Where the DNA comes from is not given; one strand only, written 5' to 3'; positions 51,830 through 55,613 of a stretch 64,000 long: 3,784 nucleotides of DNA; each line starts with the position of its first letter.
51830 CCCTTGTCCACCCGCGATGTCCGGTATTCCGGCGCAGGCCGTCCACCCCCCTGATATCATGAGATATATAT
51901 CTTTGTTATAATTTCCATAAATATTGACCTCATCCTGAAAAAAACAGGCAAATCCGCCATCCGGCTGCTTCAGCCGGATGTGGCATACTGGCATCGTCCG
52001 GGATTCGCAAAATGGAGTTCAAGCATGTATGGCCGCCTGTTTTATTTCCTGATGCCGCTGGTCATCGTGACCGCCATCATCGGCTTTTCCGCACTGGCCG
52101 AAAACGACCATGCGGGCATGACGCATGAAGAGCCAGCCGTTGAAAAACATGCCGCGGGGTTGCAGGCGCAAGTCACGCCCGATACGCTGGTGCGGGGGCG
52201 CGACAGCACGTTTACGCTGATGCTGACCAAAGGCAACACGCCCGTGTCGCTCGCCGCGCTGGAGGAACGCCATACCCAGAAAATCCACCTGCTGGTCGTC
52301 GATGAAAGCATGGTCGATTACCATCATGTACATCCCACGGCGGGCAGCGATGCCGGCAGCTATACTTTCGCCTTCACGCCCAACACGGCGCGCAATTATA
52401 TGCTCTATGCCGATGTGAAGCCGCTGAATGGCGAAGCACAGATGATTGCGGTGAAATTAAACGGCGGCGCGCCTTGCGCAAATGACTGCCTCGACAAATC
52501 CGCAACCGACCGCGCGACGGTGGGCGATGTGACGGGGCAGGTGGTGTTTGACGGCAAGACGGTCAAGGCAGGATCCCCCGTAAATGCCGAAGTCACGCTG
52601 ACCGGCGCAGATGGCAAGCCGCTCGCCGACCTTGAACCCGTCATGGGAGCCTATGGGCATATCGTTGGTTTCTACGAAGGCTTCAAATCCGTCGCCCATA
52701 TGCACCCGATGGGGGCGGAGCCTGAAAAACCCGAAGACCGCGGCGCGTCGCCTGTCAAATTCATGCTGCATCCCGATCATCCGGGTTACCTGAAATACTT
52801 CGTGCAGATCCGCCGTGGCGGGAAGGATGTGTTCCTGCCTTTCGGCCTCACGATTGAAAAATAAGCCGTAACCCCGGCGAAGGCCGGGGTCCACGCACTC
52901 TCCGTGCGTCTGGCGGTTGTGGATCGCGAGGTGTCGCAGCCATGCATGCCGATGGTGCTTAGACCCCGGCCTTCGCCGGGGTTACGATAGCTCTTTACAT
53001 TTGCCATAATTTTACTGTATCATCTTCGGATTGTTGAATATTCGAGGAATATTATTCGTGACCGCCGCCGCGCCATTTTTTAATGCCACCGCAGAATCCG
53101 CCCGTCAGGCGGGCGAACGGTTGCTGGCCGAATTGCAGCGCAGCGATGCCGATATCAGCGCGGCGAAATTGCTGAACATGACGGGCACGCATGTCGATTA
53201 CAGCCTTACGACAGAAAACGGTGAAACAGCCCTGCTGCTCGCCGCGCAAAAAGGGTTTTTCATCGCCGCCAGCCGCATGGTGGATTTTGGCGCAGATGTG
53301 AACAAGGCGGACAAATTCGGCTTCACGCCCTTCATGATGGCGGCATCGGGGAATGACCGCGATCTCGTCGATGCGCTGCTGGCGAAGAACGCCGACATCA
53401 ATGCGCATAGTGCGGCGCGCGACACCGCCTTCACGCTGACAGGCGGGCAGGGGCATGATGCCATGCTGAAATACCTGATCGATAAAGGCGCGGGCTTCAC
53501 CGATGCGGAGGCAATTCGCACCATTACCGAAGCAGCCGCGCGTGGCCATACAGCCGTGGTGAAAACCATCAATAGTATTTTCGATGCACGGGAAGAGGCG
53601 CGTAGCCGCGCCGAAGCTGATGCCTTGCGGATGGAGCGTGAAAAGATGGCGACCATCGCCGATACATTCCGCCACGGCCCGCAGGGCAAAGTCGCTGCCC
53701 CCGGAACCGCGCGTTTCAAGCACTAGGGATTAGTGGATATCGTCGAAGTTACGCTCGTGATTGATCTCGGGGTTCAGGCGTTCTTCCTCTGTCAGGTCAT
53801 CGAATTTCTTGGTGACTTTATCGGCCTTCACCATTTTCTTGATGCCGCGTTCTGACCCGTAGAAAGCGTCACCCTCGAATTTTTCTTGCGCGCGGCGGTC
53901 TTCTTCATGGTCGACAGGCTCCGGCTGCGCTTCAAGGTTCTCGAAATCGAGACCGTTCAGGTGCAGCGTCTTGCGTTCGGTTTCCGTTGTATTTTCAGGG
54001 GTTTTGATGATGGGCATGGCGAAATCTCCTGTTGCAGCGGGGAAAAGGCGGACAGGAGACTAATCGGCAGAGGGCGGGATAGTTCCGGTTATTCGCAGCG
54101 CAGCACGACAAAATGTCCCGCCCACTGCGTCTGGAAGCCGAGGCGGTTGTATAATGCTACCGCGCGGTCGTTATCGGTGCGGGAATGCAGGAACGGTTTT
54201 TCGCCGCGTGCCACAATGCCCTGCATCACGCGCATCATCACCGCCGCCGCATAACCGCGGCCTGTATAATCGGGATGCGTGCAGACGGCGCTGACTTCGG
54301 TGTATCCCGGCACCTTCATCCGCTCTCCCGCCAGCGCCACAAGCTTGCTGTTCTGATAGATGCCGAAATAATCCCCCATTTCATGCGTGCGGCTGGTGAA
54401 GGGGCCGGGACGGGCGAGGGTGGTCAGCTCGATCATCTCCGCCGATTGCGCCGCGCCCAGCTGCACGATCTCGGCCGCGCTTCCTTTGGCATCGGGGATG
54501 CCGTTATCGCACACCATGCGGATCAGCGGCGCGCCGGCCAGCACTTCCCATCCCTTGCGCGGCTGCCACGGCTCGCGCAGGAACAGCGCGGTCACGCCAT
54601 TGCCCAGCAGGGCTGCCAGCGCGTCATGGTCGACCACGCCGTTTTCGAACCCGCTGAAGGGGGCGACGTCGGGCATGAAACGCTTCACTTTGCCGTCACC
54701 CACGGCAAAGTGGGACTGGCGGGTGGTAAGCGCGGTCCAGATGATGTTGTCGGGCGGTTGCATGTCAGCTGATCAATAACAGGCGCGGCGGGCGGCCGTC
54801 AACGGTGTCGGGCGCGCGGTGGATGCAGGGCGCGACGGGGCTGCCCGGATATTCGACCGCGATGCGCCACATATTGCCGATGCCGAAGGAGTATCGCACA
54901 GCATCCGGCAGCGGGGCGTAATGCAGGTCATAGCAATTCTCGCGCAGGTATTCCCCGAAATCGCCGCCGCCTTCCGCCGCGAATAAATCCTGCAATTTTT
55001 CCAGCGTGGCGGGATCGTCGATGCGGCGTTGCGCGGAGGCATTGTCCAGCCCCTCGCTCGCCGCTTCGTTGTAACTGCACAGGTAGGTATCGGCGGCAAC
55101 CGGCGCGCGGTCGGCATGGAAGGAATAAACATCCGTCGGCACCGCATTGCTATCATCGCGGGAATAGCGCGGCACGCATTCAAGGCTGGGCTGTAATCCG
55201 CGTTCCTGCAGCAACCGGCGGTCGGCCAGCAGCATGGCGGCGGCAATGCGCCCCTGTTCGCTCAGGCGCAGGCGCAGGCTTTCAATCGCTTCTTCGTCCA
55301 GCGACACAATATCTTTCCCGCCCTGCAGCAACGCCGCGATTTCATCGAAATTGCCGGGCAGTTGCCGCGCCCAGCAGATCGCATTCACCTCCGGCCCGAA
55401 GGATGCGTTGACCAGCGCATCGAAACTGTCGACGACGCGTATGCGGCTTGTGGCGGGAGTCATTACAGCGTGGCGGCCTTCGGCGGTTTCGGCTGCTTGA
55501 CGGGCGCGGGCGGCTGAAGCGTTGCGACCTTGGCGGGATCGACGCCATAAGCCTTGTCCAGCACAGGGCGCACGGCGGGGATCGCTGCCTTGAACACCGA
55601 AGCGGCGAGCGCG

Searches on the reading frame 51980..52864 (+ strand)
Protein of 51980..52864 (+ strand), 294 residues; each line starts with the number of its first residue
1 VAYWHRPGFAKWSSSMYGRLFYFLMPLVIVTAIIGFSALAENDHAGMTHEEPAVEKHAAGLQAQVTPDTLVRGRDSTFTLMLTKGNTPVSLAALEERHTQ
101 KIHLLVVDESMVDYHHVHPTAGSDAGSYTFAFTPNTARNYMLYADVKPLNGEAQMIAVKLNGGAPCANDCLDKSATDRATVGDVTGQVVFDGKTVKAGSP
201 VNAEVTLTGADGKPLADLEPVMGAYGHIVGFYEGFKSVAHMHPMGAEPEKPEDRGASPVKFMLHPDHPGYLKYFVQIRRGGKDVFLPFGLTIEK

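Call 6: search_protein_families(library=ncbifam, proteins=[window:51980-52864:+], max_evalue=1)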
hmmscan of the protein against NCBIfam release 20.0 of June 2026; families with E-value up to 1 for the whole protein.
window:51980-52864:+ (294 aa): 1 family
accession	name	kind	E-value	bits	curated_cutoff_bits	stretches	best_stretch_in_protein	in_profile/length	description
NF041895.1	choice_anch_V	domain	0.074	13.1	42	1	66-153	45-137/150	choice-of-anchor V domain-containing protein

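Call 7: search_protein_families(library=pfam, proteins=[window:51980-52864:+], max_evalue=1)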
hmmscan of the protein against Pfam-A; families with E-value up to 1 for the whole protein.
window:51980-52864:+ (294 aa): 0 families

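Call 20: find_homologous_proteins(query=window:51980-52864:+, max_evalue=0.001)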
Query window:51980-52864:+ (294 aa): 89 proteins with E <= 0.001 among 2015 candidates.
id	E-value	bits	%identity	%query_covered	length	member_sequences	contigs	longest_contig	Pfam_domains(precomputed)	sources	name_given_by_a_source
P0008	5.8e-186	635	100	95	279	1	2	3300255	-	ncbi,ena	-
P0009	1.6e-159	548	85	95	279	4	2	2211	-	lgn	-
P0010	4.5e-158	543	85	95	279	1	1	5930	-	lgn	-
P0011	1.3e-156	539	84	95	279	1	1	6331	-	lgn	-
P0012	4.1e-154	530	82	95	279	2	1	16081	-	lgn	-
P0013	1.1e-153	529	82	95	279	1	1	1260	-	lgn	-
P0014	1.1e-153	529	82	95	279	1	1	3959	-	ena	-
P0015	1.8e-153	528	84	95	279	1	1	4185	-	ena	-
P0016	2.8e-150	518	81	95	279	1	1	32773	-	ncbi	-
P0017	2.0e-148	512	80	95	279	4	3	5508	-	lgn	-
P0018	7.2e-127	441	71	94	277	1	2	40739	-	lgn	-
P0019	1.9e-125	436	69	95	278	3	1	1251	-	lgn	-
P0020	1.5e-123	430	66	95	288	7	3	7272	-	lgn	-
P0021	2.9e-122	426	68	95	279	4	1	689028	-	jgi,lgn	jgi:hypothetical protein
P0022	1.0e-121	424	68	95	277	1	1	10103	-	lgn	-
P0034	5.7e-80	287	54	83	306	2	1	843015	-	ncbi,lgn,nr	ncbi:MAG: hypothetical protein PW788_12920 [Micavibrio sp.]|nr:hypothetical protein [Micavibrio sp.]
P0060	6.0e-49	185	46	68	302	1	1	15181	-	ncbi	ncbi:MAG: hypothetical protein ABI644_14945 [Arenimonas sp.]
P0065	6.7e-46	175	42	75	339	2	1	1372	PF19335.6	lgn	-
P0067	1.1e-45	174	42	76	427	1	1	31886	PF19335.6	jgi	jgi:hypothetical protein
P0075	3.3e-43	166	36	91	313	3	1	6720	PF19335.6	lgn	-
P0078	3.7e-42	163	37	91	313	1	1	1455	PF19335.6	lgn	-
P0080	7.5e-42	162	35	91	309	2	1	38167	PF19335.6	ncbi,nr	ncbi:MAG TPA: heavy metal-binding domain-containing protein [Chthoniobacterales bacterium]|nr:heavy 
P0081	8.2e-42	162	37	79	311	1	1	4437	PF19335.6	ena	-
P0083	4.0e-41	159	37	79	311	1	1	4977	PF19335.6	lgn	-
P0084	1.2e-40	158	38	79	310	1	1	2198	PF19335.6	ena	-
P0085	1.5e-40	158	36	80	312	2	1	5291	PF19335.6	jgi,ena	-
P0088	7.7e-40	155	36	80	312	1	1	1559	PF19335.6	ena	-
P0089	1.5e-39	154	37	74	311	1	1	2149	PF19335.6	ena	-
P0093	9.8e-34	135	35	76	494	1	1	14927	PF19335.6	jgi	jgi:hypothetical protein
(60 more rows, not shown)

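Call 38: search_solved_structures(query=A4, max_evalue=1)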
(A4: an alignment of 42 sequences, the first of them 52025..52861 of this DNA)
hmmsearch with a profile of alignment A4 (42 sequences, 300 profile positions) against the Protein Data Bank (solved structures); distinct sequences matched with E-value up to 1: 2.
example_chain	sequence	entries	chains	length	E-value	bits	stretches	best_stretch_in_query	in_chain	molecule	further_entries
4e9l_A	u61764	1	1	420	0.054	16.2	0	164-212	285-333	Attaching and effacing protein, pathogenesis factor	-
2ds4_A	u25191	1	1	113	0.091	15.4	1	114-141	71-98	Tripartite motif protein 45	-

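Call 39: find_encoding_contigs(protein=P0034, flank=5000, max_places=2)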
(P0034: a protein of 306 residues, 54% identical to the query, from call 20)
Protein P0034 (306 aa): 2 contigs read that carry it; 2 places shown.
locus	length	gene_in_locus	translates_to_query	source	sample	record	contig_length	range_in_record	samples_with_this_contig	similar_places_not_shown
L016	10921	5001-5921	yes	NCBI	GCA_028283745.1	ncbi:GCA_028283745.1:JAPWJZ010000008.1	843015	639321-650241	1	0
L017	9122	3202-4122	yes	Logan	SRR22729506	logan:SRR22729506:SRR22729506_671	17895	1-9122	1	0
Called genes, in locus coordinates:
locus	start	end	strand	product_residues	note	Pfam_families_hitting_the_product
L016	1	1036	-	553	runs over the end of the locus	-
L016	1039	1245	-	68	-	-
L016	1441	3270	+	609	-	PF00009:GTP_EFTU, PF22042:EF-G_D2, PF03144:GTP_EFTU_D2, PF00679:EFG_C, PF21018:BipA_C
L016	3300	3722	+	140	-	-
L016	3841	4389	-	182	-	PF13328:HD_4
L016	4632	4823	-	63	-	-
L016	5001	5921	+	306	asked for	-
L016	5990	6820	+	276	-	PF00482:T2SSF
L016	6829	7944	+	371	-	PF14378:PAP2_3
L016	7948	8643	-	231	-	PF00072:Response_reg, PF00486:Trans_reg_C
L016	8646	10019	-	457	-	PF13493:DUF4118, PF00512:HisKA, PF02518:HATPase_c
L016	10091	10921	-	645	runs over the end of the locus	PF02705:K_trans, PF22776:K_trans_C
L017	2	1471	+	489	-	?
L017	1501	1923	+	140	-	-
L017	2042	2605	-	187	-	PF13328:HD_4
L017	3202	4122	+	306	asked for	-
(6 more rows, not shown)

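Call 40: find_encoding_contigs(protein=P0080, flank=5000, max_places=2)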
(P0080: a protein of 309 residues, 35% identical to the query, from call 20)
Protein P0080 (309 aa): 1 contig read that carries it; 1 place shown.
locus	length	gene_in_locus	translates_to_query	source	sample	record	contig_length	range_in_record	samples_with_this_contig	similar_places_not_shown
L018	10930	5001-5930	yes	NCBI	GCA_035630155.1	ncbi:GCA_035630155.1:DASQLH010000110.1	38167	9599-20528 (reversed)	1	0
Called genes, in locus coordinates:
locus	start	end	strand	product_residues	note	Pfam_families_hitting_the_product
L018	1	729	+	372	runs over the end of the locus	PF25917:BSH_RND, PF25973:BSH_CzcB, PF25954:Beta-barrel_RND_2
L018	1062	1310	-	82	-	-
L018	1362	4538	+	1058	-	PF00873:ACR_tran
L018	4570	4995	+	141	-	-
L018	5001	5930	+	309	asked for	PF19335:HMBD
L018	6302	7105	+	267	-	PF10670:DUF4198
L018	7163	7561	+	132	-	PF09335:VTT_dom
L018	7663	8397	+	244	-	PF06764:DUF1223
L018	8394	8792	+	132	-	PF01641:SelR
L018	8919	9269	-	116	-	-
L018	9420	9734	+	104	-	-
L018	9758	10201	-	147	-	PF09500:YiiD_C, PF14539:DUF4442 (weak), PF03061:4HBT (faint)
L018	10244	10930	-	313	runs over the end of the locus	-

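Call 41: find_encoding_contigs(protein=P0060, flank=5000, max_places=2)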
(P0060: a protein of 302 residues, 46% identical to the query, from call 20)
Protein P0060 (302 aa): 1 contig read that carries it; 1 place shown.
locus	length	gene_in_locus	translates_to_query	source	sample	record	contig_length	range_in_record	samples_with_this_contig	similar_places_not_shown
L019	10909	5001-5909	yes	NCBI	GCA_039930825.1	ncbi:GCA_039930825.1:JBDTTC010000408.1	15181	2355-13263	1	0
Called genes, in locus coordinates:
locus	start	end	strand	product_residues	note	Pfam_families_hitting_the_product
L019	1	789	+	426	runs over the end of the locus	PF02321:OEP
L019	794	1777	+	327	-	PF00364:Biotin_lipoyl (faint), PF25917:BSH_RND, PF25919:BSH_CusB, PF25973:BSH_CzcB, PF25954:Beta-barrel_RND_2, PF25967:RND-MFP_C (weak), PF25975:CzcB_C, PF25989:YknX_C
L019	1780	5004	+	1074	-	PF00873:ACR_tran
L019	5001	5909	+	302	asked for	-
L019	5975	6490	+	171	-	-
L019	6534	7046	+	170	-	PF13474:SnoaL_3, PF14534:DUF4440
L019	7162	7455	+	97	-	PF13499:EF-hand_7 (faint), PF00036:EF-hand_1 (faint), PF13405:EF-hand_6 (faint), PF13202:EF-hand_5 (weak)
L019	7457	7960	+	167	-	PF00376:MerR, PF13411:MerR_1, PF09278:MerR-DNA-bind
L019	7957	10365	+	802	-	PF04945:YHS, PF19335:HMBD, PF00122:E1-E2_ATPase, PF08282:Hydrolase_3 (faint), PF00702:Hydrolase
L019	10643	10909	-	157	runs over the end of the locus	PF00210:Ferritin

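Call 48: predict_structure(alignment_id=A4)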
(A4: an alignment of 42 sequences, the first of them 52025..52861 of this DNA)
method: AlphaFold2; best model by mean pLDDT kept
length: 279 residues; sequences in the alignment: 42
mean_pLDDT: 88.6   pTM: 0.78
mean pLDDT of the five models: 88.6, 88.0, 87.7, 87.1, 86.3
residues with pLDDT >= 90: 221; 70-90: 15; 50-70: 22; < 50: 21
segments of 3 or more residues with pLDDT < 50: 23-41
pLDDT, mean of each block of 10 residues (from residue 1): 59 66 44 37 78 96 97 96 94 96 96 98 97 94 97 92 97 96 97 98 96 93 89 96 97 96 96 97
secondary structure, 60 per line:
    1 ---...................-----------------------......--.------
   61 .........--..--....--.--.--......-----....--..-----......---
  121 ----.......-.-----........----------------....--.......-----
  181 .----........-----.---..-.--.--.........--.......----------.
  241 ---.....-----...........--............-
elements in order: H4-22 E46-51 E61-69 E88-93 E99-102 E112-117 E125-131 E139-146 E163-166 E169-175 E186-193 E212-217 E223-229 E244-248 E254-264 E267-278

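Call 51: fold_search(model_id=the predicted structure, library=pdb)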
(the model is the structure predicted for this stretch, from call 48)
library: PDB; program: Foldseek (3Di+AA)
matches with E <= 10: 1876; with E <= 0.001: 208
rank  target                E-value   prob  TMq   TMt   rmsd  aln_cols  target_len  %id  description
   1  4e9l                  7.6e-07  1.00  0.27  0.24  18.2       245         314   15  FdeC, a Novel Broadly Conserved Escherichia coli Adhesin Eliciting Protection against Urinary Tract Infections (released 2012-04-25)
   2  3v8o_A                3.1e-06  1.00  0.23  0.31  14.4       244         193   12  Human Filamin C Ig - like Domains 4 and 5 (released 2013-07-17)
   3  6kzb_A                1.1e-05  1.00  0.26  0.12  17.6       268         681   14  Transglutaminase2 complexed with calcium (released 2020-12-09)
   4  5y32_A                1.2e-05  1.00  0.24  0.30  13.1       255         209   10  Crystal structure of PTP delta Ig1-Ig2 in complex with IL1RAPL1 (released 2017-08-16)
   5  4ypj_A                1.2e-05  1.00  0.21  0.09  18.0       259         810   11  X-ray Structure of The Mutant of Glycoside Hydrolase (released 2015-04-29)
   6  3mtr_A                1.6e-05  1.00  0.20  0.26  19.8       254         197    9  Crystal structure of the Ig5-FN1 tandem of human NCAM (released 2010-06-23)
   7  7xad_A                1.7e-05  1.00  0.22  0.27  19.6       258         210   10  Crystal strucutre of PD-L1 and DBL2_02 designed protein binder (released 2023-04-12)
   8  3fn3_A                1.9e-05  1.00  0.21  0.26  19.1       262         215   10  Dimeric Structure of PD-L1 (released 2009-12-29)
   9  7ouu_B                2.0e-05  1.00  0.26  0.32  11.5       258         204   12  Crystal structure of human filamin C domains 14-15 (released 2022-06-22)
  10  7n6g_3J               2.3e-05  1.00  0.23  0.18  19.4       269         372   16  C1 of central pair (released 2022-05-18)
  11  6a8p_C                2.6e-05  1.00  0.22  0.10  17.1       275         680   12  Transglutaminase 2 mutant G224V in complex with GTP (released 2018-09-26)
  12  4pyg_A                2.9e-05  1.00  0.25  0.11  18.6       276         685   14  Transglutaminase2 complexed with GTP (released 2015-02-11)
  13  8ayh_C                3.2e-05  1.00  0.27  0.13  17.6       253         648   11  Structure of Complement C5 in Complex with small molecule inhibitor and CVF (released 2022-12-21)
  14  8oxy_A                3.2e-05  1.00  0.22  0.10  18.0       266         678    9  Transglutaminase 3 without calcium in complex with DH patient-derived Fab DH63-B02 (released 2023-10-18)
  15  6a8p_A                3.2e-05  1.00  0.22  0.10  17.0       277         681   12  Transglutaminase 2 mutant G224V in complex with GTP (released 2018-09-26)
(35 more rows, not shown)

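Call 76: search_protein_families(library=pfam, proteins=[L018:4570-4995:+, L019:5975-6490:+, L016:4632-4823:-], max_evalue=0.01)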
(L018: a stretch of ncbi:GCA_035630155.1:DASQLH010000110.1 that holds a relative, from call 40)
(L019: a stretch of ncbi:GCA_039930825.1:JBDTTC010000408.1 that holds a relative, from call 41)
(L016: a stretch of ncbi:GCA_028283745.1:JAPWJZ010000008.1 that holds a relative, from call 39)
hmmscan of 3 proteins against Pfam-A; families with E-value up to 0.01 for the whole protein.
L018:4570-4995:+ (141 aa): 0 families

L019:5975-6490:+ (171 aa): 0 families

L016:4632-4823:- (63 aa): 1 family
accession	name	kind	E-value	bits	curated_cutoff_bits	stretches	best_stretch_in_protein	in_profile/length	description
PF25296.1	Decapeptide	-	0.0098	16.2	45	0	18-58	26-66/74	Decapeptide repeat region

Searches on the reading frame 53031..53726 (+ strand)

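Call 6: search_protein_families(library=ncbifam, proteins=[window:53031-53726:+], max_evalue=1)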
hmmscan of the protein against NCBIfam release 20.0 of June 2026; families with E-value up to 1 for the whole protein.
window:53031-53726:+ (231 aa): 10 families
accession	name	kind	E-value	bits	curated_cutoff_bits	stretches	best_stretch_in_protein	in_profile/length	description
NF041931.2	MzaA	equivalog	5.6e-09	35.4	800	1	68-195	6-119/726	MZA anti-phage system associated sigma-70 family RNA polymerase sigma factor MzaA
NF043023.1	T4SS_AnkH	equivalog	1.2e-06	27.6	600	1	81-154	16-89/467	Dot/Icm T4SS effector AnkH/LegA3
NF043029.1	T4SS_AnkY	equivalog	7.6e-06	24.6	600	1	62-137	456-531/543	Dot/Icm T4SS effector AnkY/LegA9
NF043022.1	T4SS_AnkG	equivalog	3.2e-05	22.9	500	1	46-147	348-453/455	Dot/Icm T4SS effector AnkG/AnkZ/LegA7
NF043028.1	T4SS_AnkX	equivalog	0.0054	14.9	1400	0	101-156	552-608/938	Dot/Icm T4SS effector AnkN/AnkX/LegA8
NF043021.1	T4SS_AnkF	equivalog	0.027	12.8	1000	1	101-187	589-660/917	Dot/Icm T4SS effector AnkF/LegA14/Ceg31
NF043027.1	T4SS_AnkQ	equivalog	0.075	11.6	700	1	59-122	322-389/496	Dot/Icm T4SS effector AnkQ/LegA10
TIGR00870.1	trp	subfamily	0.082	10.9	498.75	1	95-128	129-162/747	transient-receptor-potential calcium channel protein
NF043020.1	T4SS_AnkD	equivalog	0.085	11.8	500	1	60-99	77-116/426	Dot/Icm T4SS effector AnkD/LegA15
NF008725.1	PRK11727.1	equivalog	0.098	12.3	302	1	10-93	176-256/293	23S rRNA (adenine(1618)-N(6))-methyltransferase RlmF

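Call 7: search_protein_families(library=pfam, proteins=[window:53031-53726:+], max_evalue=1)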
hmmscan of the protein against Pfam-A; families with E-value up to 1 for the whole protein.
window:53031-53726:+ (231 aa): 7 families
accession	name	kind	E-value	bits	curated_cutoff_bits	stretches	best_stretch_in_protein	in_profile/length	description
PF12796.13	Ank_2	-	1.6e-15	57.8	27.3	1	43-125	11-88/90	Ankyrin repeats (3 copies)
PF00023.36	Ank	-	8e-14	51.4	21.1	2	97-125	2-30/33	Ankyrin repeat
PF13637.12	Ank_4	-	1.2e-13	51.3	22.7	2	82-117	15-50/50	Ankyrin repeats (many copies)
PF13606.12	Ank_3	-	2.3e-12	46.2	22.3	2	97-125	2-30/30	Ankyrin repeat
PF13857.12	Ank_5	-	5.6e-10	39.8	27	1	83-134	1-53/56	Ankyrin repeats (many copies)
PF01730.21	UreF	-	0.023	15.4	23.3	1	145-197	10-62/151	UreF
PF05971.18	Methyltransf_10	-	0.14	11.9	23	1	11-69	181-236/299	RNA methyltransferase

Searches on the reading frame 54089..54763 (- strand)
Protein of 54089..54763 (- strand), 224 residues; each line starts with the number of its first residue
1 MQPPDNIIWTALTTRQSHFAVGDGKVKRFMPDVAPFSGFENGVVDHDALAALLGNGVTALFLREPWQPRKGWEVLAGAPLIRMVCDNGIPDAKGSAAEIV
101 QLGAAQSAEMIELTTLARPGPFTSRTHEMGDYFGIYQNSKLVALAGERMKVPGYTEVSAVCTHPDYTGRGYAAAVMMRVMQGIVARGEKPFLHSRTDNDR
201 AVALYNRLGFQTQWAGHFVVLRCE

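Call 7: search_protein_families(library=pfam, proteins=[window:54089-54763:-], max_evalue=1)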
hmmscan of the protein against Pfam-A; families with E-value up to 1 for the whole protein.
window:54089-54763:- (224 aa): 8 families
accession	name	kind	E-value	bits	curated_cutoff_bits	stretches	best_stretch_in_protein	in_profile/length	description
PF08445.16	FR47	-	4.9e-19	68.5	22.1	1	132-218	1-85/86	FR47-like protein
PF00583.31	Acetyltransf_1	-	3.8e-11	43.7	20.7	1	128-210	33-116/116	Acetyltransferase (GNAT) family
PF13508.13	Acetyltransf_7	-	2.2e-07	31.6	27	1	132-211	5-83/84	Acetyltransferase (GNAT) domain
PF12746.13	GNAT_acetyltran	-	1.7e-05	25.1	26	1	133-212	160-236/243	GNAT acetyltransferase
PF13527.13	Acetyltransf_9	-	0.00024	21.5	25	1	134-189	45-107/127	Acetyltransferase (GNAT) domain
PF13673.13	Acetyltransf_10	-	0.00057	20.3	23.6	1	132-212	33-109/128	Acetyltransferase (GNAT) domain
PF13523.12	Acetyltransf_8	-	0.037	14.1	27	1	144-213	69-140/145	Acetyltransferase (GNAT) domain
PF13302.13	Acetyltransf_3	-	0.11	13.6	25.4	1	155-211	81-138/138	Acetyltransferase (GNAT) domain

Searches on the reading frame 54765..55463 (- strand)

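Call 7: search_protein_families(library=pfam, proteins=[window:54765-55463:-], max_evalue=1)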
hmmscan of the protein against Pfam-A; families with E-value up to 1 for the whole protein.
window:54765-55463:- (232 aa): 2 families
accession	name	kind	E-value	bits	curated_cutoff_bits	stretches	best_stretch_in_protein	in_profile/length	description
PF08856.16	DUF1826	-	0.0053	17.1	22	0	205-230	174-199/202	Protein of unknown function (DUF1826)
PF11464.13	Rbsn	-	0.17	12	26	0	139-155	13-29/42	Rabenosyn Rab binding domain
